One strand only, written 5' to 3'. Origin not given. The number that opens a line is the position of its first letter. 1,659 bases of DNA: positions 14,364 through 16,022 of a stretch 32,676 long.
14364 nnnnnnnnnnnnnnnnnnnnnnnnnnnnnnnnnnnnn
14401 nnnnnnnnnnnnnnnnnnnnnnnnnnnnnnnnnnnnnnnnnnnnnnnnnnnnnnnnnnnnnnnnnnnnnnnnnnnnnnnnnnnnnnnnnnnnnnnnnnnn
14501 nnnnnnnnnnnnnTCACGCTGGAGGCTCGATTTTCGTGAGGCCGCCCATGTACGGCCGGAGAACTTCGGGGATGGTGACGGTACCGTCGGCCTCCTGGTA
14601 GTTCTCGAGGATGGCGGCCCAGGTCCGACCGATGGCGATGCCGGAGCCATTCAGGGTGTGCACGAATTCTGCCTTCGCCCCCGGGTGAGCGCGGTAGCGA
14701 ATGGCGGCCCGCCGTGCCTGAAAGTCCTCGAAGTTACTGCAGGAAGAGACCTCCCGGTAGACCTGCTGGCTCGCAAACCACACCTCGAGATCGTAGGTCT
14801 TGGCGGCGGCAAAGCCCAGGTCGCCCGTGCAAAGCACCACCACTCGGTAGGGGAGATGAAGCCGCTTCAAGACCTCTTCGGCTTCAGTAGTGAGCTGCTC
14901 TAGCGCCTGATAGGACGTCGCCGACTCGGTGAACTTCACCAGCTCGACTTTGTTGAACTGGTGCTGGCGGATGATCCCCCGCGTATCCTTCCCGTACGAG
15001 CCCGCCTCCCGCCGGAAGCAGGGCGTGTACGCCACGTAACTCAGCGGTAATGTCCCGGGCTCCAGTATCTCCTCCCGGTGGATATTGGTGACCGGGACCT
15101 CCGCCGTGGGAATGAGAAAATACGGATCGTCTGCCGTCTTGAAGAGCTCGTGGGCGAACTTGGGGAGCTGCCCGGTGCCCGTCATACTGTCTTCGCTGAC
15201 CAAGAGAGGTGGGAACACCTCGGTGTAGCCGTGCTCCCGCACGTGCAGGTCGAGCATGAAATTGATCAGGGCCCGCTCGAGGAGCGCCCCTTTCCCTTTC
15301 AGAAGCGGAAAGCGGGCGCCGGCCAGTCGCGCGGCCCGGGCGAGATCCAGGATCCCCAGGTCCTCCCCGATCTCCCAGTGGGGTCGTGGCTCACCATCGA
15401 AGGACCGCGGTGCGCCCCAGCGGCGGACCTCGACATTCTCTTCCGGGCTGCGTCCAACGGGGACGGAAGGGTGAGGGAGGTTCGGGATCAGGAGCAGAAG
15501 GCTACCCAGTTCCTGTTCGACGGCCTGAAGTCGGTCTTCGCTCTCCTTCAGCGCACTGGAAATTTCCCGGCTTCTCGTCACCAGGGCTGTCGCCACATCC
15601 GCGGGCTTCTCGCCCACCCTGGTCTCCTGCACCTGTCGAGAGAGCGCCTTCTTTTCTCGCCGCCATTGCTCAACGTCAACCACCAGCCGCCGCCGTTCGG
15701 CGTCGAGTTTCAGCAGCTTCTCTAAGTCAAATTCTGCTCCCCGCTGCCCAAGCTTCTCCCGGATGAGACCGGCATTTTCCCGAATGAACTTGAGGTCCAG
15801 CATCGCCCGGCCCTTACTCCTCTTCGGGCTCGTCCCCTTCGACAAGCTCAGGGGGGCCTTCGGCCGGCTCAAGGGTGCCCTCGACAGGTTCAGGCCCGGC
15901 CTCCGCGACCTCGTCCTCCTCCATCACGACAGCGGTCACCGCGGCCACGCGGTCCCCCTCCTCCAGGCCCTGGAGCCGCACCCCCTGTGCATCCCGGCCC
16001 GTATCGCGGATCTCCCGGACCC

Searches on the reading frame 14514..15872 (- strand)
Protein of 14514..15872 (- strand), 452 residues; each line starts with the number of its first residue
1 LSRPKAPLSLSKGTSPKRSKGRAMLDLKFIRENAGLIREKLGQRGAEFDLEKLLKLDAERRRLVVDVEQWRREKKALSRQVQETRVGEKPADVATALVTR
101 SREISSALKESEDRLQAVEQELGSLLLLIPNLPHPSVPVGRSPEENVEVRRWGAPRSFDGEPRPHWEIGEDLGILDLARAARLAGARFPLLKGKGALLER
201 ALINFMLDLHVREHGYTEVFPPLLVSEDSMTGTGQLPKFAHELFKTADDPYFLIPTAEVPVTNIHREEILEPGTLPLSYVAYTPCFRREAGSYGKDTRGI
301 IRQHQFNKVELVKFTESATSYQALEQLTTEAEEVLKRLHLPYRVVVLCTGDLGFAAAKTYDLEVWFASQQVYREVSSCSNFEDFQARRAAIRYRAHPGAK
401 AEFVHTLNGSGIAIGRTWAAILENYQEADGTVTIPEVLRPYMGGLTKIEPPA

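Call 11: find_related_loci(query=window:14514-15872:-, collection=genome_contigs, flank=6000)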
Query window:14514-15872:- (452 aa) in genome_contigs; peptide patterns used: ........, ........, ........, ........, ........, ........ (x = any residue, [..] = any of these).
600 stretches matched a pattern (row limit reached: there are more); 597 encode a relative of the query (tblastn E <= 1e-3); the best 80 are kept; 80 distinct loci.
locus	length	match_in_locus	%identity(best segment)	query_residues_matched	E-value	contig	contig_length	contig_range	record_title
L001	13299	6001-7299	67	19-448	0e+0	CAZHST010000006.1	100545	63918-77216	MAG TPA_asm: uncultured bacterium isolate binchicken_co30_163 genome assembly, contig: NODE_250_length_100545_cov_19.137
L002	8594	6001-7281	58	19-448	3e-176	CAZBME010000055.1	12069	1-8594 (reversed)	MAG TPA_asm: uncultured Syntrophaceae bacterium isolate SRP302447_co2_781 genome assembly, contig: NODE_14763_length_120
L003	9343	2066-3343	60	24-449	4e-174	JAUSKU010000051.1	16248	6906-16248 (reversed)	MAG: Deltaproteobacteria bacterium isolate E14_metabat.bin.78 E14_k141_563280, whole genome shotgun sequence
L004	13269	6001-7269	59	23-448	2e-173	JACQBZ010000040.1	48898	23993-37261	MAG: Nitrospirae bacterium isolate NC_groundwater_955_Pr1_S-0.2um_56_113 Montesol18-Sp2_coassembly_scaffold_315749, whol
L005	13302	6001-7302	60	11-448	1e-172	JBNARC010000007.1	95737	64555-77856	MAG: Moorellales bacterium isolate Kamch4316-2DMB-05 bin25.fa-7, whole genome shotgun sequence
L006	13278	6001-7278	60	24-449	7e-172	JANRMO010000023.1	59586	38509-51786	MAG: Nitrospiraceae bacterium isolate NOB01 NOB01_23, whole genome shotgun sequence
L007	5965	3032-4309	59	24-448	8e-174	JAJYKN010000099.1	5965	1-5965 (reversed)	MAG: Nitrospirae bacterium isolate DBS2-1.bin42 NODE_27181_length_5965_cov_0.997602, whole genome shotgun sequence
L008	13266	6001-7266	59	24-448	1e-171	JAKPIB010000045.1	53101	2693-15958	MAG: Bacillota bacterium isolate USOA134_metabat.17_sub k141_630310, whole genome shotgun sequence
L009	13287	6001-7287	59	18-448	2e-171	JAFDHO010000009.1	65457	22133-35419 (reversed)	MAG: Deltaproteobacteria bacterium isolate Meg22_1214_Bin_272 Meg22_1214_Bin_272_scaffold_1700, whole genome shotgun seq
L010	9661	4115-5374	61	23-443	5e-171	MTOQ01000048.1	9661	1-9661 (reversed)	MAG: Nitrospirae bacterium JdFR-81 JGI24020J35080_1002012, whole genome shotgun sequence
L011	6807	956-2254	58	15-450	1e-171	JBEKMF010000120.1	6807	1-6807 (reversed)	MAG: Smithellaceae bacterium isolate SPRUCE 388 SPRUCE_388_120, whole genome shotgun sequence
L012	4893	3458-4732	59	9-443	2e-174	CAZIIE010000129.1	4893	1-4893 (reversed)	MAG TPA_asm: uncultured Nitrospirota bacterium isolate SRP162660_co2_172 genome assembly, contig: NODE_15327_length_4893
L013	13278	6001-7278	60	21-449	4e-170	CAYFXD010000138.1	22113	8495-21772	MAG TPA_asm: uncultured Actinomycetota bacterium isolate ERP108616_co1_402 genome assembly, contig: k119_843254, whole g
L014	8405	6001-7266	58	24-448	7e-170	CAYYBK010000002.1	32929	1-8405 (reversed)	MAG TPA_asm: uncultured Syntrophales bacterium isolate binchicken_co117_448 genome assembly, contig: NODE_2585_length_32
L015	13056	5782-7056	58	24-451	5e-170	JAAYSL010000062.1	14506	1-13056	MAG: Bacillota bacterium isolate AS23ysBPME_338 40209_AS23, whole genome shotgun sequence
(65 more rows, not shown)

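Call 17: find_homologous_proteins(query=window:14514-15872:-, max_evalue=1e-100)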
Query window:14514-15872:- (452 aa): 8000 proteins with E <= 1e-100 among 8000 candidates; the best 120 are listed.
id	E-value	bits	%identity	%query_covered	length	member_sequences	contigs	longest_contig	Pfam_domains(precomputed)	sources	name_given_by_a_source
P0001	3.8e-269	911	94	94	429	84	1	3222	PF00587.31,PF02403.28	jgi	-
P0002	7.0e-261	884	92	94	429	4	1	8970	PF00587.31,PF02403.28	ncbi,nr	ncbi:MAG TPA: serine--tRNA ligase [Candidatus Methylomirabilis sp.]|nr:serine--tRNA ligase [Candidat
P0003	7.1e-261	884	92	94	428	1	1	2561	PF00587.31,PF02403.28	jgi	jgi:seryl-tRNA synthetase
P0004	3.1e-260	882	92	94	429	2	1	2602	PF00587.31,PF02403.28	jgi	jgi:seryl-tRNA synthetase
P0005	4.5e-258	875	92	94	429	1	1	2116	PF00587.31,PF02403.28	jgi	-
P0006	1.2e-256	870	92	94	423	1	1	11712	PF00587.31,PF02403.28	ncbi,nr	ncbi:MAG: serine--tRNA ligase, partial [candidate division NC10 bacterium]|nr:serine--tRNA ligase [c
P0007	4.8e-242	822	85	94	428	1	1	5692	PF00587.31,PF02403.28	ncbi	ncbi:MAG: serine--tRNA ligase [Candidatus Methylomirabilales bacterium]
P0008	1.9e-240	816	85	94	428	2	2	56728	PF00587.31,PF02403.28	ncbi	-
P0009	3.4e-239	812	85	94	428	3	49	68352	PF00587.31,PF02403.28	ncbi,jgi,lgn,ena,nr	ncbi:MAG: serine--tRNA ligase [candidate division NC10 bacterium]|jgi:seryl-tRNA synthetase|nr:serin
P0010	2.9e-238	809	84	94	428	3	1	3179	PF00587.31,PF02403.28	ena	-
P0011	5.3e-237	805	83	94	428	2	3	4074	PF00587.31,PF02403.28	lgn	-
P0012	1.6e-236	804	83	94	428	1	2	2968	PF00587.31,PF02403.28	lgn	-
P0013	3.6e-236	802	84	94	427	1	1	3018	PF00587.31,PF02403.28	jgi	jgi:seryl-tRNA synthetase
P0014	4.7e-236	802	83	94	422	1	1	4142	PF00587.31,PF02403.28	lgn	-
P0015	1.4e-235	800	82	94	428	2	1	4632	PF00587.31,PF02403.28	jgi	jgi:seryl-tRNA synthetase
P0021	2.1e-233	793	83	94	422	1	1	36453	PF00587.31,PF02403.28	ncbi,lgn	-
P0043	7.2e-229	778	81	94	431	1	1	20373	PF00587.31,PF02403.28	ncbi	ncbi:MAG: serine--tRNA ligase [Candidatus Methylomirabilales bacterium]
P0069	3.3e-202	690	73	94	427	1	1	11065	PF00587.31,PF02403.28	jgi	jgi:seryl-tRNA synthetase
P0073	2.3e-183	628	66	94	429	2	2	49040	PF00587.31,PF02403.28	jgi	-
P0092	2.5e-179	615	64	94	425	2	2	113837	PF00587.31,PF02403.28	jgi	-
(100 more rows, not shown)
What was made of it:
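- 14514..15872 (-): serS, upstream of the tRNA string. The true start is probably near residue 24 of this ORF. Methylomirabilis/NC10 (call 17).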

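Call 23: find_related_loci(query=window:14514-15872:-, collection=metagenome_contigs, flank=10000)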
Query window:14514-15872:- (452 aa) in metagenome_contigs; peptide patterns used: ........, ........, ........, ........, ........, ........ (x = any residue, [..] = any of these).
600 stretches matched a pattern (row limit reached: there are more); 594 encode a relative of the query (tblastn E <= 1e-3); the best 80 are kept; 80 distinct loci.
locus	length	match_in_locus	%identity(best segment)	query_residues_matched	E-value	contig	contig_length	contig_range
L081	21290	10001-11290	79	21-450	0e+0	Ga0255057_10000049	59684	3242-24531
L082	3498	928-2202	62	24-451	0e+0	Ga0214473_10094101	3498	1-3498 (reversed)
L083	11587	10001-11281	60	23-452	2e-177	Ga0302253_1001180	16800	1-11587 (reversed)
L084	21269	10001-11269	62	24-448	3e-176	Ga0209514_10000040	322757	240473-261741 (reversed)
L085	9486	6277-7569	61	17-449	2e-176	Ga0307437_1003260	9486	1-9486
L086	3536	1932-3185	61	24-445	0e+0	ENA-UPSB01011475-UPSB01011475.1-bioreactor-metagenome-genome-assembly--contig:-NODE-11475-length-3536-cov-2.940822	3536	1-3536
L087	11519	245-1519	61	24-451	2e-175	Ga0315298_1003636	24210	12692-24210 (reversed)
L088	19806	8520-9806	59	16-448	5e-175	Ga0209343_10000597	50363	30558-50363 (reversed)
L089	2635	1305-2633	59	5-448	0e+0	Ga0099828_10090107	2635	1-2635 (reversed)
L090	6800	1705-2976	60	21-448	8e-176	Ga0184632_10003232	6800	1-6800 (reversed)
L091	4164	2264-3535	61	23-449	0e+0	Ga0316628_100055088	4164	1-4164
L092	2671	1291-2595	56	13-450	0e+0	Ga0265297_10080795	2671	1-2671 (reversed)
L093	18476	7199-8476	59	21-449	3e-172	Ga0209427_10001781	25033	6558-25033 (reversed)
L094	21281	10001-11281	58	21-450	6e-172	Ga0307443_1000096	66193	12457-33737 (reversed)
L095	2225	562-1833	59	23-449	0e+0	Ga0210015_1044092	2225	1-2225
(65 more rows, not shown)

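Call 24: find_encoding_contigs(protein=P0002, flank=10000, max_places=2)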
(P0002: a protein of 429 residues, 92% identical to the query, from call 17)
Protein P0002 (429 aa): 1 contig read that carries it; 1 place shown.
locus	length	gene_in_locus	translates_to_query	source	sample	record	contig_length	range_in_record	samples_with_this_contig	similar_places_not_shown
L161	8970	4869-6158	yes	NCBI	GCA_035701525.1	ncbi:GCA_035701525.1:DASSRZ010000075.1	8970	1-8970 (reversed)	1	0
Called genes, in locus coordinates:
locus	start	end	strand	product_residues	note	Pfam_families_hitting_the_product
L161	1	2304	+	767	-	PF02518:HATPase_c, PF00204:DNA_gyraseB, PF01751:Toprim, PF21249:GyrB_hook, PF18053:GyrB_insert, PF00986:DNA_gyraseB_C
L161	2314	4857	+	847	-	PF00521:DNA_topoisoIV, PF03989:DNA_gyraseA_C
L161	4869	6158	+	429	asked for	PF02403:Seryl_tRNA_N, PF00587:tRNA-synt_2b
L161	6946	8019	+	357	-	PF00291:PALP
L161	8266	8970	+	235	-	PF05235:CHAD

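Call 25: find_encoding_contigs(protein=P0006, flank=10000, max_places=2)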
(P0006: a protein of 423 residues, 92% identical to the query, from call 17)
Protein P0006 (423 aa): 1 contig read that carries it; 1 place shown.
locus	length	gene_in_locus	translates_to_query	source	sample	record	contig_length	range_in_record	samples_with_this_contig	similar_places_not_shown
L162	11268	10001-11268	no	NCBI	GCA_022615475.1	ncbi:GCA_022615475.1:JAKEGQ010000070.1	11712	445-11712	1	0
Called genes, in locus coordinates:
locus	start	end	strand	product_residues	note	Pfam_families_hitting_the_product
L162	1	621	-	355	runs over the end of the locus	PF10396:TrmE_N, PF12631:MnmE_helical, PF00350:Dynamin_N (faint), PF01926:MMR_HSR1, PF02421:FeoB_N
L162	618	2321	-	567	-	PF14849:YidC_periplas, PF02096:60KD_IMP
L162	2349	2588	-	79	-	PF01809:YidD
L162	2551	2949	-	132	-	PF00825:Ribonuclease_P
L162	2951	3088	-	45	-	PF00468:Ribosomal_L34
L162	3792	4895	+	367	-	PF00712:DNA_pol3_beta, PF02767:DNA_pol3_beta_2, PF02768:DNA_pol3_beta_3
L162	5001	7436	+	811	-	PF02518:HATPase_c, PF00204:DNA_gyraseB, PF01751:Toprim, PF21249:GyrB_hook, PF18053:GyrB_insert, PF00986:DNA_gyraseB_C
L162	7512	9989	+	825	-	PF00521:DNA_topoisoIV, PF03989:DNA_gyraseA_C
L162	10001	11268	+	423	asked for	PF02403:Seryl_tRNA_N, PF00587:tRNA-synt_2b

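Call 26: find_encoding_contigs(protein=P0009, flank=10000, max_places=3)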
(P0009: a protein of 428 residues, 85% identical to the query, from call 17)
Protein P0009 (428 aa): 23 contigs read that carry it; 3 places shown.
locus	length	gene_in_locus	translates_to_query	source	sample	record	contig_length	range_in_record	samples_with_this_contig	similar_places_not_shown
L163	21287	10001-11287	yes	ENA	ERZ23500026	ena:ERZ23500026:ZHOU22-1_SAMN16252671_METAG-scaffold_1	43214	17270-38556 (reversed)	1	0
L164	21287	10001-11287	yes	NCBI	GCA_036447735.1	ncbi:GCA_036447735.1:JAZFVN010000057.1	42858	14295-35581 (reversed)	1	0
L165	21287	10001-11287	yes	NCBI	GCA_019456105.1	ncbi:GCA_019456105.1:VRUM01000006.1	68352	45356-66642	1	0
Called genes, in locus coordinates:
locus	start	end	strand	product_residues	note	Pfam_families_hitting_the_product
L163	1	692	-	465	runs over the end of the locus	PF10396:TrmE_N, PF12631:MnmE_helical, PF03193:RsgA_GTPase (faint), PF00350:Dynamin_N (faint), PF01926:MMR_HSR1, PF02421:FeoB_N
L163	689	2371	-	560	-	PF14849:YidC_periplas, PF02096:60KD_IMP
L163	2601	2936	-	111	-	PF00825:Ribonuclease_P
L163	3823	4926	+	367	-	PF00712:DNA_pol3_beta, PF02767:DNA_pol3_beta_2, PF02768:DNA_pol3_beta_3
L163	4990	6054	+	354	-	PF02518:HATPase_c, PF00204:DNA_gyraseB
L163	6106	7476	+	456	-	PF00204:DNA_gyraseB (weak), PF01751:Toprim, PF21249:GyrB_hook, PF18053:GyrB_insert, PF00986:DNA_gyraseB_C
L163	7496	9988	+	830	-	PF00521:DNA_topoisoIV, PF03989:DNA_gyraseA_C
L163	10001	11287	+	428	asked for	PF02403:Seryl_tRNA_N, PF00587:tRNA-synt_2b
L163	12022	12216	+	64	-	-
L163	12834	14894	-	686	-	PF00072:Response_reg, PF00989:PAS, PF08448:PAS_4, PF13188:PAS_8 (weak), PF13426:PAS_9, PF08447:PAS_3 (weak), PF00990:GGDEF, PF00563:EAL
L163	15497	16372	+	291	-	PF00733:Asn_synthase (faint)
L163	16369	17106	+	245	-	-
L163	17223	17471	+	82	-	-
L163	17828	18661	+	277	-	PF01135:PCMT, PF01209:Ubie_methyltran, PF06325:PrmA, PF13489:Methyltransf_23, PF13847:Methyltransf_31, PF08241:Methyltransf_11, PF08242:Methyltransf_12, PF13649:Methyltransf_25, +1 more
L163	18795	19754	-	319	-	-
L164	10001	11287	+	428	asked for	PF02403:Seryl_tRNA_N, PF00587:tRNA-synt_2b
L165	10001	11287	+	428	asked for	PF02403:Seryl_tRNA_N, PF00587:tRNA-synt_2b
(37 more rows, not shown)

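Call 27: find_encoding_contigs(protein=P0008, flank=10000, max_places=2)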
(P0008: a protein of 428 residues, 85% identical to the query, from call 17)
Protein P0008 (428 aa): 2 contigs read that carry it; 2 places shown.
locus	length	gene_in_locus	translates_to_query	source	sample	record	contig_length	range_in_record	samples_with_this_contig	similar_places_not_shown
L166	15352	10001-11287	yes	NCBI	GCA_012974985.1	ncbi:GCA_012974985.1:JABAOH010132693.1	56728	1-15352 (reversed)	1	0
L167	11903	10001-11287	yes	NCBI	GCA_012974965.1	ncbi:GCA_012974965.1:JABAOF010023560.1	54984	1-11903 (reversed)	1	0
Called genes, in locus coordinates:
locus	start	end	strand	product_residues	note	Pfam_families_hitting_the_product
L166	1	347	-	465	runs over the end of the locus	PF10396:TrmE_N, PF12631:MnmE_helical, PF03193:RsgA_GTPase (faint), PF00350:Dynamin_N (faint), PF01926:MMR_HSR1, PF02421:FeoB_N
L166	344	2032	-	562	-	PF14849:YidC_periplas, PF02096:60KD_IMP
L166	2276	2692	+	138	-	-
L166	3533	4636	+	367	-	PF00712:DNA_pol3_beta, PF02767:DNA_pol3_beta_2, PF02768:DNA_pol3_beta_3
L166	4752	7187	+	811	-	PF02518:HATPase_c, PF00204:DNA_gyraseB, PF01751:Toprim, PF21249:GyrB_hook, PF18053:GyrB_insert, PF00986:DNA_gyraseB_C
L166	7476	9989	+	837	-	PF00521:DNA_topoisoIV, PF03989:DNA_gyraseA_C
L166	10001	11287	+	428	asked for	PF02403:Seryl_tRNA_N, PF00587:tRNA-synt_2b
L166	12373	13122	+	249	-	PF13517:FG-GAP_3 (faint)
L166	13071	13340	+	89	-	-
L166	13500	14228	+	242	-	-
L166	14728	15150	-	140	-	-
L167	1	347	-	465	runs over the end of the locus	PF10396:TrmE_N, PF12631:MnmE_helical, PF03193:RsgA_GTPase (faint), PF00350:Dynamin_N (faint), PF01926:MMR_HSR1, PF02421:FeoB_N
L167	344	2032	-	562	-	PF14849:YidC_periplas, PF02096:60KD_IMP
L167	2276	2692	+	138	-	-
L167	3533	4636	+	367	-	PF00712:DNA_pol3_beta, PF02767:DNA_pol3_beta_2, PF02768:DNA_pol3_beta_3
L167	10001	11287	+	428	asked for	PF02403:Seryl_tRNA_N, PF00587:tRNA-synt_2b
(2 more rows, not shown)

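Call 31: find_encoding_contigs(protein=P0021, flank=10000, max_places=1)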
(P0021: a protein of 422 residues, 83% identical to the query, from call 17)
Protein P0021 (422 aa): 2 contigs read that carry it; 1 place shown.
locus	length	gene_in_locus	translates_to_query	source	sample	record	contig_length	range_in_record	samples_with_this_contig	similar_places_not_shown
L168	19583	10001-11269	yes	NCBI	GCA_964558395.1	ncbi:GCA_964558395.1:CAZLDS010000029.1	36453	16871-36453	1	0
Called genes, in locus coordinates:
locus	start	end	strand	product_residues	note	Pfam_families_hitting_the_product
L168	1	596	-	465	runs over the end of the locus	PF10396:TrmE_N, PF00350:Dynamin_N (faint), PF12631:MnmE_helical, PF01926:MMR_HSR1, PF02421:FeoB_N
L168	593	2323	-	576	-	PF14849:YidC_periplas, PF02096:60KD_IMP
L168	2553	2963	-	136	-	PF00825:Ribonuclease_P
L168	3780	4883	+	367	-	PF00712:DNA_pol3_beta, PF02767:DNA_pol3_beta_2, PF02768:DNA_pol3_beta_3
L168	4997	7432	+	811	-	PF02518:HATPase_c, PF00204:DNA_gyraseB, PF01751:Toprim, PF21249:GyrB_hook, PF18053:GyrB_insert, PF00986:DNA_gyraseB_C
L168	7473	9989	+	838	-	PF00521:DNA_topoisoIV, PF03989:DNA_gyraseA_C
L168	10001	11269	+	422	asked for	PF02403:Seryl_tRNA_N, PF00587:tRNA-synt_2b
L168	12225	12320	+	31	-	-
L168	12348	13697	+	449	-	PF01979:Amidohydro_1, PF07969:Amidohydro_3 (faint)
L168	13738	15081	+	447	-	PF01979:Amidohydro_1, PF07969:Amidohydro_3 (faint)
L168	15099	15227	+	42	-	-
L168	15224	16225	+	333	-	PF00561:Abhydrolase_1, PF12146:Hydrolase_4 (faint), PF12697:Abhydrolase_6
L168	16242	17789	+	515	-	PF01979:Amidohydro_1 (faint), PF07969:Amidohydro_3 (weak)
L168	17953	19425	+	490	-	PF04966:OprB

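Call 32: find_encoding_contigs(protein=P0043, flank=10000, max_places=1)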
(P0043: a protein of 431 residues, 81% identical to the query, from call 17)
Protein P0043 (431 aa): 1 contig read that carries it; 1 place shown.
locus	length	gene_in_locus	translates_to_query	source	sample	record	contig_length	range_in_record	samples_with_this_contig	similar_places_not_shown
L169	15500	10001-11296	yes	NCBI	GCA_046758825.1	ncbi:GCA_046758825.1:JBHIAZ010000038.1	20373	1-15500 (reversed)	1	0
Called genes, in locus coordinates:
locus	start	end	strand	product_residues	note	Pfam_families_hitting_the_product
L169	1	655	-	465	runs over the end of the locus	PF10396:TrmE_N, PF12631:MnmE_helical, PF00350:Dynamin_N (faint), PF01926:MMR_HSR1, PF02421:FeoB_N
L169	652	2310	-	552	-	PF14849:YidC_periplas, PF02096:60KD_IMP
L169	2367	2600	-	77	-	PF01809:YidD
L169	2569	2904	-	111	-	PF00825:Ribonuclease_P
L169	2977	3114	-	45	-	PF00468:Ribosomal_L34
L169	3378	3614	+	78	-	-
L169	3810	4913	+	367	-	PF00712:DNA_pol3_beta, PF02767:DNA_pol3_beta_2, PF02768:DNA_pol3_beta_3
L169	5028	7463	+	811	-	PF02518:HATPase_c, PF00204:DNA_gyraseB, PF01751:Toprim, PF21249:GyrB_hook, PF18053:GyrB_insert (weak), PF00986:DNA_gyraseB_C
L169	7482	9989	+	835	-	PF00521:DNA_topoisoIV, PF03989:DNA_gyraseA_C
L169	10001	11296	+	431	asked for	PF02403:Seryl_tRNA_N, PF00587:tRNA-synt_2b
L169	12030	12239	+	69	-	-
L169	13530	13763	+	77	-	-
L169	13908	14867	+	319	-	PF00072:Response_reg, PF02310:B12-binding (faint), PF00072:Response_reg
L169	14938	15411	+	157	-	PF00383:dCMP_cyt_deam_1, PF14437:MafB19-deam, PF14439:Bd3614-deam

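Call 33: find_encoding_contigs(protein=P0069, flank=10000, max_places=1)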
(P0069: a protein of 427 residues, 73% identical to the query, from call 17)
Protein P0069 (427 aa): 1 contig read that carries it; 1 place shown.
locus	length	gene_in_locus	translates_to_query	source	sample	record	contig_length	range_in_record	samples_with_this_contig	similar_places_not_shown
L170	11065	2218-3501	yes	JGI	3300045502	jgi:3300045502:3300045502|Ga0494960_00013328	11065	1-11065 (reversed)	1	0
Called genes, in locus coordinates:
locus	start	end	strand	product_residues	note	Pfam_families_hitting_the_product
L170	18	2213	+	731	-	PF00521:DNA_topoisoIV, PF03989:DNA_gyraseA_C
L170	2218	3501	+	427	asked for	PF02403:Seryl_tRNA_N, PF00587:tRNA-synt_2b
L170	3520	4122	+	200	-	PF01965:DJ-1_PfpI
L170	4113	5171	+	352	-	-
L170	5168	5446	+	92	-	PF24696:UGSC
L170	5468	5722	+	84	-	PF24696:UGSC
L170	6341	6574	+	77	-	-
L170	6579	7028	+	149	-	PF00383:dCMP_cyt_deam_1, PF14437:MafB19-deam, PF14439:Bd3614-deam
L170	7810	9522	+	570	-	PF05496:RuvB_N (weak), PF13177:DNA_pol3_delta2, PF00004:AAA, PF07728:AAA_5 (weak), PF13401:AAA_22, PF22608:DNAX_ATPase_lid, PF12169:DNA_pol3_gamma3, PF20964:DnaX_C (weak), +2 more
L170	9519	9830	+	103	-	PF02575:YbaB_DNA_bd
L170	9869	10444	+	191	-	PF21176:RecR_HhH, PF01751:Toprim, PF13662:Toprim_4, PF21175:RecR_C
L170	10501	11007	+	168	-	PF03259:Robl_LC7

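Call 34: find_encoding_contigs(protein=P0073, flank=10000, max_places=1)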
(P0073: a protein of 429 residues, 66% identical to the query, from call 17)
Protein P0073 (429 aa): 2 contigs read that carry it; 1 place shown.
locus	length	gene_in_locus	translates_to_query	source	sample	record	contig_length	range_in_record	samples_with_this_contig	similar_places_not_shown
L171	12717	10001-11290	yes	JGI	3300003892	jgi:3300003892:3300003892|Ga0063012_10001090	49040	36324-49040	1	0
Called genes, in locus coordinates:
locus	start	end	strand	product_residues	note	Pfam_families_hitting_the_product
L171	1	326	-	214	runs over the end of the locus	PF14804:Jag_N, PF13083:KH_KhpA-B, PF01424:R3H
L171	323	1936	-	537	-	PF14849:YidC_periplas, PF02096:60KD_IMP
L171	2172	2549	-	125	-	PF00825:Ribonuclease_P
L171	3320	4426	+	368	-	PF00712:DNA_pol3_beta, PF02767:DNA_pol3_beta_2, PF02768:DNA_pol3_beta_3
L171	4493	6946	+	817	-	PF02518:HATPase_c, PF00204:DNA_gyraseB, PF01751:Toprim, PF21249:GyrB_hook (weak), PF00986:DNA_gyraseB_C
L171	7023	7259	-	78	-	-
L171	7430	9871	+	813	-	PF00521:DNA_topoisoIV, PF03989:DNA_gyraseA_C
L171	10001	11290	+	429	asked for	PF02403:Seryl_tRNA_N, PF00587:tRNA-synt_2b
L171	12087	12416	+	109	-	PF13433:Peripla_BP_5 (weak), PF13458:Peripla_BP_6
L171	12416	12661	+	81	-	PF13458:Peripla_BP_6 (weak)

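Call 35: find_encoding_contigs(protein=P0092, flank=10000, max_places=1)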
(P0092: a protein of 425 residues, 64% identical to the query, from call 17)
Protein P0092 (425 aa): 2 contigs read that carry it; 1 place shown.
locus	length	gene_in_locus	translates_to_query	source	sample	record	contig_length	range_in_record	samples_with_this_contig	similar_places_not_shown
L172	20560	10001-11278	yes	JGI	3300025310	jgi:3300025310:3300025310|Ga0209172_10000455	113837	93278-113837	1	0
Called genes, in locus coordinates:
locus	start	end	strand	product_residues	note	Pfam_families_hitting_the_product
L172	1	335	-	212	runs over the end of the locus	PF02527:GidB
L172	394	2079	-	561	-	PF14849:YidC_periplas, PF02096:60KD_IMP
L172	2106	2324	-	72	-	PF01809:YidD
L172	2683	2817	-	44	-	PF00468:Ribosomal_L34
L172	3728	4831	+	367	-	PF00712:DNA_pol3_beta, PF02767:DNA_pol3_beta_2, PF02768:DNA_pol3_beta_3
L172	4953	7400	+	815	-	PF02518:HATPase_c, PF00204:DNA_gyraseB, PF01751:Toprim, PF21249:GyrB_hook, PF00986:DNA_gyraseB_C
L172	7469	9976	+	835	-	PF00521:DNA_topoisoIV, PF03989:DNA_gyraseA_C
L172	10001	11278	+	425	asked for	PF02403:Seryl_tRNA_N, PF00587:tRNA-synt_2b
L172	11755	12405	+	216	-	PF09923:DUF2155 (weak)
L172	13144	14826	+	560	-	PF05496:RuvB_N (weak), PF13177:DNA_pol3_delta2, PF13401:AAA_22, PF13604:AAA_30, PF00004:AAA, PF22608:DNAX_ATPase_lid, PF12169:DNA_pol3_gamma3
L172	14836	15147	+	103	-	PF02575:YbaB_DNA_bd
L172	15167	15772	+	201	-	PF00633:HHH (weak), PF21176:RecR_HhH, PF02132:RecR_ZnF (weak), PF13662:Toprim_4, PF01751:Toprim, PF21175:RecR_C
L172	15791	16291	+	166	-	PF03259:Robl_LC7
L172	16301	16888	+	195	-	-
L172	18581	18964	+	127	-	PF07508:Recombinase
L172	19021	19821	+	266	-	PF13338:AbiEi_4, PF09407:AbiEi_1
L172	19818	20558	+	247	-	?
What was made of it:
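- On MITE: The only recombinase-family gene seen is a PF07508 fragment about 6 kb from the L172 elements (call 35).
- The only recombinase-family gene seen in any fetched locus is a PF07508 fragment about 6 kb from the L172 elements (call 35).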
